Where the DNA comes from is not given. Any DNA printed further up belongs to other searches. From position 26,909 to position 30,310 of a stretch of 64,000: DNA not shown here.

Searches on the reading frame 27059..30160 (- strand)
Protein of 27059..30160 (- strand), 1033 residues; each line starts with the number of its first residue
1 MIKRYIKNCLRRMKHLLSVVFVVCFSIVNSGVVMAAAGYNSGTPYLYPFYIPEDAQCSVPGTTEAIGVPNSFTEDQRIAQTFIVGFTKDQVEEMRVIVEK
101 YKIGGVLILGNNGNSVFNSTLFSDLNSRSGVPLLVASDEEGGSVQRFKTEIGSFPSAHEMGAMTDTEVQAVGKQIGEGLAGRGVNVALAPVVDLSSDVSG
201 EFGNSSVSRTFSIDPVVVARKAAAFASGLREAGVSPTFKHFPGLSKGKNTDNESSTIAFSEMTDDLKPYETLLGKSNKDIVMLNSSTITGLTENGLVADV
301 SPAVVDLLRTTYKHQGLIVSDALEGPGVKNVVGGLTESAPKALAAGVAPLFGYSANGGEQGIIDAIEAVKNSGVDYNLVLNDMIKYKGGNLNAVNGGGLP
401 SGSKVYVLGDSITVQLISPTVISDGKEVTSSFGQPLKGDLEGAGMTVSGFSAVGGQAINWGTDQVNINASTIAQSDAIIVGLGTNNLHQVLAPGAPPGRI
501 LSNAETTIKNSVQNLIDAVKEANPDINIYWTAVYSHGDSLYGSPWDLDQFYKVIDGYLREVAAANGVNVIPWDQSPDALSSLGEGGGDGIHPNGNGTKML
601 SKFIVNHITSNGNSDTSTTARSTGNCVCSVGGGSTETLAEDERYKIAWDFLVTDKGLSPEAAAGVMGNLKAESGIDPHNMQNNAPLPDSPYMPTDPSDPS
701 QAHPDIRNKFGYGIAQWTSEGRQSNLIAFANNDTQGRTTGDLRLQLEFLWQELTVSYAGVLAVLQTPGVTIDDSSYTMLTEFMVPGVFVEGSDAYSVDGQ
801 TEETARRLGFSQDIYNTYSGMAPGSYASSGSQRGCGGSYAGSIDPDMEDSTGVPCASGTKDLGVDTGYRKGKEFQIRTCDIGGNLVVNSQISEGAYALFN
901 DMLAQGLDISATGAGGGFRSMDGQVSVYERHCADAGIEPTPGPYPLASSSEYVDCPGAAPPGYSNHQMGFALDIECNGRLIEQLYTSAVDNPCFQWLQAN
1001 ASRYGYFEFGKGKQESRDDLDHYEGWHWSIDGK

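Call 63: search_protein_families(library=pfam, proteins=[window:27059-30160:-], max_evalue=0.0001)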
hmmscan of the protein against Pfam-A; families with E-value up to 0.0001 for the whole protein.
window:27059-30160:- (1033 aa): 5 families
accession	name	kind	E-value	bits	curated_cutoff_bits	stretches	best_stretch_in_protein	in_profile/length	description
PF00933.27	Glyco_hydro_3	-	5.6e-40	138.2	27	1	75-348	3-277/316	Glycosyl hydrolase family 3 N terminal domain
PF18013.6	Phage_lysozyme2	-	1.6e-21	77.4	28.2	1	643-782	2-116/140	Phage tail lysozyme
PF02557.22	VanY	-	9.2e-16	58.3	25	1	887-1029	4-128/132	D-alanyl-D-alanine carboxypeptidase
PF13472.12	Lipase_GDSL_2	-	1.5e-13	52.1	32.9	1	407-597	1-176/178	GDSL-like Lipase/Acylhydrolase family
PF00657.28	Lipase_GDSL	-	2e-05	25.3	23.6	1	405-602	1-206/208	GDSL-like Lipase/Acylhydrolase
